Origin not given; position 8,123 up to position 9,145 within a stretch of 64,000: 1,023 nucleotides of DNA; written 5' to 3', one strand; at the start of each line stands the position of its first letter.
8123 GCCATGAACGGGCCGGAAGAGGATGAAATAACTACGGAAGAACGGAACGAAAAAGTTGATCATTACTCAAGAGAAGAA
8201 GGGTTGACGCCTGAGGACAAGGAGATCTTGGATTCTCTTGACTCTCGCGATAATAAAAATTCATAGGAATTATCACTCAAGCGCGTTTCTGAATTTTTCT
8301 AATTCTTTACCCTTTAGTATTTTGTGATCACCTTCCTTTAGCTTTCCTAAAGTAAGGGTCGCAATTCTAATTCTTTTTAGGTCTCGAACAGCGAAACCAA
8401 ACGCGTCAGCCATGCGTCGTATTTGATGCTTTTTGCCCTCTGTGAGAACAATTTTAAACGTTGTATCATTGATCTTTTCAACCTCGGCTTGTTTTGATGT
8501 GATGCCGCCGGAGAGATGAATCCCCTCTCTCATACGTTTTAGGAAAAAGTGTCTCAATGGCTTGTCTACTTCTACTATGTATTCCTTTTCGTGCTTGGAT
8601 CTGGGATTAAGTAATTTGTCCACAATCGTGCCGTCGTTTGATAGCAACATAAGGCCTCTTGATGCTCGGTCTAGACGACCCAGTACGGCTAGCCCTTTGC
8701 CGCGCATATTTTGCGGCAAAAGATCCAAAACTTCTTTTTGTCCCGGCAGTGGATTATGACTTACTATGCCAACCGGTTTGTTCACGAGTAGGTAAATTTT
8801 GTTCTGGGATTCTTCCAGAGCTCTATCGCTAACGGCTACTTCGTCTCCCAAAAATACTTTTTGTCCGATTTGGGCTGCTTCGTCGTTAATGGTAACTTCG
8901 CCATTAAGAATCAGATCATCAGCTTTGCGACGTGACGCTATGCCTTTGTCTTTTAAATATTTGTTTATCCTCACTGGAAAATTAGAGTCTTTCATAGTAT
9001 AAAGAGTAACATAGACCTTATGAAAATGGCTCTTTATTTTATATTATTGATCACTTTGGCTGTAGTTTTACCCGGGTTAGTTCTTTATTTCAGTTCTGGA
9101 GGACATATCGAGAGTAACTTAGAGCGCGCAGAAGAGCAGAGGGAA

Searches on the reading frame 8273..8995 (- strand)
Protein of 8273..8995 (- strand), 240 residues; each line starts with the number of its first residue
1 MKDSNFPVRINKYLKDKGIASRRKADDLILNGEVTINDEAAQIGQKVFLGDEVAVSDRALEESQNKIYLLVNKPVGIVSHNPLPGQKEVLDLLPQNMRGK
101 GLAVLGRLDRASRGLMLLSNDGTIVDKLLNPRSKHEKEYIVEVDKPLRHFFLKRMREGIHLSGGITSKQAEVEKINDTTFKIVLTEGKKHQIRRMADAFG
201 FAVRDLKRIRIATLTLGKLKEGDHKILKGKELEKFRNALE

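Call 90: search_protein_families(library=pfam, proteins=[window:8273-8995:-], max_evalue=0.00001)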
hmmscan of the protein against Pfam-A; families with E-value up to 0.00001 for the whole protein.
window:8273-8995:- (240 aa): 2 families
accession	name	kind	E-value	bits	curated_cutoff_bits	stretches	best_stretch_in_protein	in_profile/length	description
PF00849.27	PseudoU_synth_2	-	3e-20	73.4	26.8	1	68-196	2-150/152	RNA pseudouridylate synthase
PF01479.30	S4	-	2.3e-07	30.9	22.8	1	8-53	1-48/48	S4 domain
